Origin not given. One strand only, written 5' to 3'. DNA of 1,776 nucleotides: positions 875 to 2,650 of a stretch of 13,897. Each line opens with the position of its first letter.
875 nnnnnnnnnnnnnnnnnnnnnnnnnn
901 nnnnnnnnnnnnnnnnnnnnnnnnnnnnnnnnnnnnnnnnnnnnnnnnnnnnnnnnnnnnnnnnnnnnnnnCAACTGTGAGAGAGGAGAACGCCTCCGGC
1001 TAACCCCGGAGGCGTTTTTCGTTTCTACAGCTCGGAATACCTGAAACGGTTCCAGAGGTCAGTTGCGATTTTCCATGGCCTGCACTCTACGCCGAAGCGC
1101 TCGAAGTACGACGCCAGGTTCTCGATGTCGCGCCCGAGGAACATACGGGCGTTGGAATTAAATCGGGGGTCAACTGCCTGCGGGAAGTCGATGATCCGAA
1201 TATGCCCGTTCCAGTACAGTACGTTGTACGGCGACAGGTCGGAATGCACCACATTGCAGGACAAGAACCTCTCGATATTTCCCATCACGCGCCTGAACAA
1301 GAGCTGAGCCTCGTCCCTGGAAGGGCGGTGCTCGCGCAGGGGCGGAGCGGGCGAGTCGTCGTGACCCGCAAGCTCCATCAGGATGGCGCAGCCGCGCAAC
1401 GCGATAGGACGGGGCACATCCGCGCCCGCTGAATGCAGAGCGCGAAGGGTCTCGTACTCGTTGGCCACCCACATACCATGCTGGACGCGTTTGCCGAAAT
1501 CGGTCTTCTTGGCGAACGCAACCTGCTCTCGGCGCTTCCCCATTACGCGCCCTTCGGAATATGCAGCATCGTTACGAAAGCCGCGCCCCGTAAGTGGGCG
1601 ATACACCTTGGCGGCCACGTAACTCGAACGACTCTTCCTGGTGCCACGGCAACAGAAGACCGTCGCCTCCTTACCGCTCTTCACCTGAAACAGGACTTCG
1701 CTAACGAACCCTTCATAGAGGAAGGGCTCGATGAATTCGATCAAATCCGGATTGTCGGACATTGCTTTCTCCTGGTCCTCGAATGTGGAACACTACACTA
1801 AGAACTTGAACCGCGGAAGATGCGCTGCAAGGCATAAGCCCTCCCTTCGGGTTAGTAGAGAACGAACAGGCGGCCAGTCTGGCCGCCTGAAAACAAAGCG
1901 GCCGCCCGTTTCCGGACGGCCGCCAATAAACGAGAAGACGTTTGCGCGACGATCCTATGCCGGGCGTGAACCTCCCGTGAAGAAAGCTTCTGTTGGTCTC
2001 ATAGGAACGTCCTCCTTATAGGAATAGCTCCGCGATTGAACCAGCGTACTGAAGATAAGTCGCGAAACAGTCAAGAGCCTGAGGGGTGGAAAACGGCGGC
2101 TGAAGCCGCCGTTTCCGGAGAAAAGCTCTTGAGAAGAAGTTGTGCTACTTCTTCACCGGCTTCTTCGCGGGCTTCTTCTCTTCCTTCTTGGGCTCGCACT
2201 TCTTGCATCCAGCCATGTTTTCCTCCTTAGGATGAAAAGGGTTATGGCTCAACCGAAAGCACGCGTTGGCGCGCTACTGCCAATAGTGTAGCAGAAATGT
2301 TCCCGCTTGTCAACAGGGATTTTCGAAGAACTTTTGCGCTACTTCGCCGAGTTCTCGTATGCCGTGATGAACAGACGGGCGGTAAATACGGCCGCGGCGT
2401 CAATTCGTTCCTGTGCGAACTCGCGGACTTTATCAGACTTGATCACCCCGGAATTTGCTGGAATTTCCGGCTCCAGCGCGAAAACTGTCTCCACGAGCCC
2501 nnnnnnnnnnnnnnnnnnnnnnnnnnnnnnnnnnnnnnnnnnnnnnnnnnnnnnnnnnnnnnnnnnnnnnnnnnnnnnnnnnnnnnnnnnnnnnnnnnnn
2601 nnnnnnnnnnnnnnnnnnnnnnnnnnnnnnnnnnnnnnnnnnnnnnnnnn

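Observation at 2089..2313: Self-contained micro-gene encoding a 23-aa peptide that is 57% lysine (all AAG)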

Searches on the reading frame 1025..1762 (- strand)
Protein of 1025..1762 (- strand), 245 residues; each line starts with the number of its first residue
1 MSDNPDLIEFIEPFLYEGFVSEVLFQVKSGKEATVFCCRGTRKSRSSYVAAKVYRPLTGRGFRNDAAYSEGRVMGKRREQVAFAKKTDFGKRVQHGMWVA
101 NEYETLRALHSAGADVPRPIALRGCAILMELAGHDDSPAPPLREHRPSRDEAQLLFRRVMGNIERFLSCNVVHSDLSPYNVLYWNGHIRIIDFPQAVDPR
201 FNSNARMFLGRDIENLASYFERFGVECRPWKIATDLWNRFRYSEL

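Call 8: search_protein_families(library=pfam, proteins=[window:1025-1762:-], max_evalue=0.001)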
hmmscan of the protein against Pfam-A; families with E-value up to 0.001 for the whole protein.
window:1025-1762:- (245 aa): 2 families
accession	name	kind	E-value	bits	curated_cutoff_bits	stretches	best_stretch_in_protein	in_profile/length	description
PF01163.29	RIO1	-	5.5e-37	127.6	22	1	48-226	12-180/187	RIO domain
PF00069.31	Pkinase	-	1.2e-05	25.3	31.7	1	143-196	91-145/263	Protein kinase domain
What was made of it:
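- Checked: The RIO kinase (Pfam RIO1, E = 5.5e-37) starts 383 nt downstream at 1762 (call 8).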

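Call 10: find_encoding_contigs(protein=window:1025-1762:-, flank=4000, max_places=10)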
Protein window:1025-1762:- (245 aa): 2 contigs read that carry it; 2 places shown.
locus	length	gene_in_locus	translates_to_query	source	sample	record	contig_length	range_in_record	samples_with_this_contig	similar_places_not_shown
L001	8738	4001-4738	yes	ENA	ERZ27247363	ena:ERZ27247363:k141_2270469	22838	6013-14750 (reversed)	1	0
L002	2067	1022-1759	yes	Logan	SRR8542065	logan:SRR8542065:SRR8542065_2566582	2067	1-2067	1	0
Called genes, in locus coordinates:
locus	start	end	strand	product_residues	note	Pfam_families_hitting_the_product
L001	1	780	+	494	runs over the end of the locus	PF01145:Band_7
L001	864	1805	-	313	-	PF02673:BacA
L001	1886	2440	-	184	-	PF01590:GAF, PF13185:GAF_2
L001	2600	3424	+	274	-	-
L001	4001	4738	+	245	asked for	PF00069:Pkinase (faint), PF01163:RIO1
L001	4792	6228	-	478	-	PF18195:GatD_N, PF00710:Asparaginase, PF17763:Asparaginase_C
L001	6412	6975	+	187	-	PF01613:Flavin_Reduct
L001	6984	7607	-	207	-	PF00881:Nitroreductase, PF14512:TM1586_NiRdase (faint)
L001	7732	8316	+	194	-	PF07638:Sigma70_ECF (weak), PF04542:Sigma70_r2, PF08281:Sigma70_r4_2, PF04545:Sigma70_r4 (weak)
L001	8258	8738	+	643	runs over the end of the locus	PF12450:vWF_A, PF00092:VWA, PF13519:VWA_2, PF13768:VWA_3, PF12034:YfbK_C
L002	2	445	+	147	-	?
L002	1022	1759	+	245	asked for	PF00069:Pkinase (faint), PF01163:RIO1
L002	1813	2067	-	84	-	?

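Call 11: find_related_loci(query=window:1025-1762:-, collection=genome_contigs, flank=3000)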
Query window:1025-1762:- (245 aa) in genome_contigs; peptide patterns used: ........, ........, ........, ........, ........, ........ (x = any residue, [..] = any of these).
101 stretches matched a pattern; 59 encode a relative of the query (tblastn E <= 1e-3); 59 distinct loci.
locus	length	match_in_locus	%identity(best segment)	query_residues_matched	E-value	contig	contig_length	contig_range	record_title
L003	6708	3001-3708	51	6-245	7e-75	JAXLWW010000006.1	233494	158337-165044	MAG: Dehalococcoidia bacterium isolate STL-CHL33 C3.105.fa-6, whole genome shotgun sequence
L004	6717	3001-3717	49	7-245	3e-74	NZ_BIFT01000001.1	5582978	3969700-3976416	Dictyobacter alpinus strain Uno16 sequence1, whole genome shotgun sequence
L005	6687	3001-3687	51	11-238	6e-74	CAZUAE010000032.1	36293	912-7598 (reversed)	MAG TPA_asm: uncultured Spirochaetales bacterium isolate binchicken_co8_387 genome assembly, contig: NODE_1309_length_36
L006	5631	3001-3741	49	1-245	5e-73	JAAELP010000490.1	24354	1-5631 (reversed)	MAG: Planctomycetota bacterium isolate Bpl_8 BplG_CONTIG6094831, whole genome shotgun sequence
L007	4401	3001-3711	49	11-245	4e-71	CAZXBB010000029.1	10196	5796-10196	MAG TPA_asm: uncultured Isosphaeraceae bacterium isolate binchicken_co31_266 genome assembly, contig: k141_1157849, whol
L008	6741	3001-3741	46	1-245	3e-69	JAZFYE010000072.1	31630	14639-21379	MAG: Phycisphaerales bacterium isolate MT5bin.16 MT5bin.16_72, whole genome shotgun sequence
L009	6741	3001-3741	46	1-245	5e-69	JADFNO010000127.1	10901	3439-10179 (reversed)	MAG: Planctomycetota bacterium isolate B63T3L11 B63T3L11_NODE6681, whole genome shotgun sequence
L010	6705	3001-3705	47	8-240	8e-69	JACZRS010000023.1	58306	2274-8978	MAG: Planctomycetota bacterium isolate B104T1B8 B104T1B8_NODE689, whole genome shotgun sequence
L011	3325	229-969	45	1-245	3e-69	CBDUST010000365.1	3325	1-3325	MAG TPA_asm: uncultured bacterium isolate SRR22302372_binner13_Refined_15 genome assembly, contig: ERZ25748031.11373, wh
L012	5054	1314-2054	46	1-245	5e-68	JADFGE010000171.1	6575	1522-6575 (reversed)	MAG: Planctomycetota bacterium isolate B2T1B10 B2T1B10_NODE8965, whole genome shotgun sequence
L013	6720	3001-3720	47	8-245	4e-66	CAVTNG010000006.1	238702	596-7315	MAG: uncultured Chloroflexia bacterium isolate MFD02199.bin.2.91 genome assembly, contig: contig_3703, whole genome shot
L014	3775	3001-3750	45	4-245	1e-65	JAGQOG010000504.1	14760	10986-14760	MAG: Phycisphaerales bacterium isolate HKST-UBA08 k127_3865022, whole genome shotgun sequence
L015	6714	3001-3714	46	11-240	4e-64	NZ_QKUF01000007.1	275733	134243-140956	Thermosporothrix hazakensis strain ATCC BAA-1881 EI42DRAFT_scaffold00007.7, whole genome shotgun sequence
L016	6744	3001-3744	43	1-245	7e-64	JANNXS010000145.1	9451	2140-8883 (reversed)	MAG: Hyphomicrobiaceae bacterium isolate VAR_34_metabat_151_sub VAR_34_k141_2734688, whole genome shotgun sequence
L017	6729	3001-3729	44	1-242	4e-60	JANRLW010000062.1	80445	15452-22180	MAG: Capsulimonadales bacterium isolate bins.489 k141_3006086, whole genome shotgun sequence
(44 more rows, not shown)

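Call 30: find_homologous_proteins(query=window:1025-1762:-, max_evalue=1e-40)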
Query window:1025-1762:- (245 aa): 4806 proteins with E <= 1e-40 among 5564 candidates; the best 120 are listed.
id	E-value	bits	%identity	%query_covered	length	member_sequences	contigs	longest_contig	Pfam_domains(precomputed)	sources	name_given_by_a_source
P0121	3.2e-166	569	100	100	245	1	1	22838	PF00069.32,PF01163.29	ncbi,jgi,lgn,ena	ncbi:MAG: RIO1 family regulatory kinase/ATPase [Candidatus Brocadiia bacterium]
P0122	1.2e-79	285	56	95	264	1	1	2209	PF01163.29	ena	-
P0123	1.4e-79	285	56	95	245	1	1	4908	PF01163.29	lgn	-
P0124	9.8e-78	279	53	97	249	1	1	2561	PF01163.29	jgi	jgi:RIO kinase 1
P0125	1.1e-77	279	53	98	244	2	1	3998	PF01163.29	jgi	jgi:RIO kinase 1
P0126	3.5e-77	277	55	93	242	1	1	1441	PF01163.29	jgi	jgi:RIO kinase 1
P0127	4.1e-77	277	53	100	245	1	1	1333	PF01163.29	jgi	jgi:RIO kinase 1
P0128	7.7e-77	276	54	98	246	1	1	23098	PF00069.32,PF01163.29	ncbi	ncbi:MAG: RIO1 family regulatory kinase/ATPase [Chloroflexota bacterium]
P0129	2.2e-76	275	54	97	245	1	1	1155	PF01163.29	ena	-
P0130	2.5e-76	274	55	94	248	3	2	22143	PF01163.29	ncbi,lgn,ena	ncbi:MAG: RIO1 family regulatory kinase/ATPase [Candidatus Binataceae bacterium]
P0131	3.0e-76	274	54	96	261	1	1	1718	PF00069.32,PF01163.29,PF01636.30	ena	-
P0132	8.3e-76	273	54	99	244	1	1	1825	PF01163.29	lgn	-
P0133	9.1e-76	273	52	96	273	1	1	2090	PF00069.32,PF01163.29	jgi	jgi:RIO kinase 1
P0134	2.0e-75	271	54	98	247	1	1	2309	PF00069.32,PF01163.29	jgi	jgi:RIO kinase 1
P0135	2.1e-75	271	53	96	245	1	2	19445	PF01163.29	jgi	jgi:RIO kinase 1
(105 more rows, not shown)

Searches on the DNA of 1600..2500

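Call 7: search_rna_families(source=window, threshold=evalue, max_evalue=10, start=1600, end=2500)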
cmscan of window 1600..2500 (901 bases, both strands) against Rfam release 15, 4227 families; matches with E-value up to 10: 11.
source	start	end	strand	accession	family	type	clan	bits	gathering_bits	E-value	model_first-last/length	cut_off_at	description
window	2087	2172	-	RF00370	sroD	Gene; sRNA;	-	27.2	50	0.0057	1-86/86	no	sroD RNA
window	1859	1924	+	RF01670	P17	Gene; sRNA;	-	22.6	45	0.0026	1-282/282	no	Pseudomonas sRNA P17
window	2074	2191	+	RF00690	MIR408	Gene; miRNA;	-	19.9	64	0.043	1-126/126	no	MIR408 microRNA precursor family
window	1708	1745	-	RF02426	SpF03_sRNA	Gene; sRNA;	-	19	50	7.1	1-106/106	no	Streptococcus sRNA SpF03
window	1880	1925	+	RF02874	AS-traG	Gene; antisense;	-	16.8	58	5.1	1-86/86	no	Antisense to traG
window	2124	2163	+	RF04295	mir-329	Gene; miRNA;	CL00149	16.6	76.8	2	1-80/80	no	mir-329 microRNA precursor family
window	2083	2181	+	RF04185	MIR2118_2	Gene; miRNA;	-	15.6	120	6.5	1-106/106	no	MIR2118_2 microRNA precursor family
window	2088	2117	+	RF02662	BLi_r0872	Gene; antisense;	-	15.5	61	6.7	1-144/144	no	Bacillus asRNA 0872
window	1864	1893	+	RF01453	RCNMV_TE_DR1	Cis-reg;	-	14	80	2.3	1-138/138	no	3'TE-DR1 translation enhancer element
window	2074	2203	+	RF01789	EBER1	Gene; sRNA;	-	12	50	9.1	1-166/166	no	Epstein-Barr virus EBER1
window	1638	1831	+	RF02042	HOTTIP_3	Gene; lncRNA;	-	6.8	50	5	179-353/353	no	HOXA transcript at the distal tip, conserved region 3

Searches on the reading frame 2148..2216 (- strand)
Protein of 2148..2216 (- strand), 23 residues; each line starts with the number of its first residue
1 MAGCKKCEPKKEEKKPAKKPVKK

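Call 43: search_protein_families(library=ncbifam, proteins=[window:2148-2216:-], max_evalue=10)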
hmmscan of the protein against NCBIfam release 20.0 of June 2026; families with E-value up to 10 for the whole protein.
seq(23 aa): 0 families

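Call 44: search_protein_families(library=pfam, proteins=[window:2148-2216:-], max_evalue=10)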
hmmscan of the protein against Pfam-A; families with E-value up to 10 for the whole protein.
seq(23 aa): 0 families

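Call 46: list_cluster_members(proteins=[window:2148-2216:-, window:2148-2252:-, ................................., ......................])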
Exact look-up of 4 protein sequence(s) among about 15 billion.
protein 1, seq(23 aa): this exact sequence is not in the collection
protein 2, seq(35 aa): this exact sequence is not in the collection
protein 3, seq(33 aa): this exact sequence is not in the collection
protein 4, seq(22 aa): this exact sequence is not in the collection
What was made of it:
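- The exact sequence is absent from 15 billion predicted proteins (call 46).
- Tried and rejected: The exact-sequence look-up found nothing (call 46).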

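Call 51: search_dna_similar(query=window:2148-2216:-, collection=plasmids, mode=protein, max_evalue=10, max_rows=20)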
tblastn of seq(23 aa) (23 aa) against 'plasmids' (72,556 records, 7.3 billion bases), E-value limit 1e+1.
No match.
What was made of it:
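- Tried and rejected: tblastn against plasmids gave nothing, with the low-complexity filter on (call 51).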

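Call 62: search_solved_structures(query=window:2148-2216:-, max_evalue=10, show_alignments=3)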
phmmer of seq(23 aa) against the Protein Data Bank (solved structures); distinct sequences matched with E-value up to 10: 0.
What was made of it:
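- Closest known: Tiny lineage-specific basic ribosomal proteins. Different: There is no sequence similarity. phmmer against all PDB chains of at least 20 residues, which should include those proteins where they meet that length, gave nothing at E <= 10 (call 62).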

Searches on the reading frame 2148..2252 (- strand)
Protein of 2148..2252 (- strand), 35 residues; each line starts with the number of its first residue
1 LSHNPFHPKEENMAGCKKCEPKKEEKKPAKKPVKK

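Call 26: search_protein_representatives(protein=window:2148-2252:-)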
Query: 35 residues. Proteins with E-value up to 0.001 (for the whole library): 0; up to 1e-10: 0; up to 1e-30: 0. The best 0 are listed.

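Call 43: search_protein_families(library=ncbifam, proteins=[window:2148-2252:-], max_evalue=10)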
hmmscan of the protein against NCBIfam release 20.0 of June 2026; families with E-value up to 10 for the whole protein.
seq(35 aa): 0 families

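Call 44: search_protein_families(library=pfam, proteins=[window:2148-2252:-], max_evalue=10)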
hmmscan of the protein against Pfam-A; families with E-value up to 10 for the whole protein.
seq(35 aa): 0 families
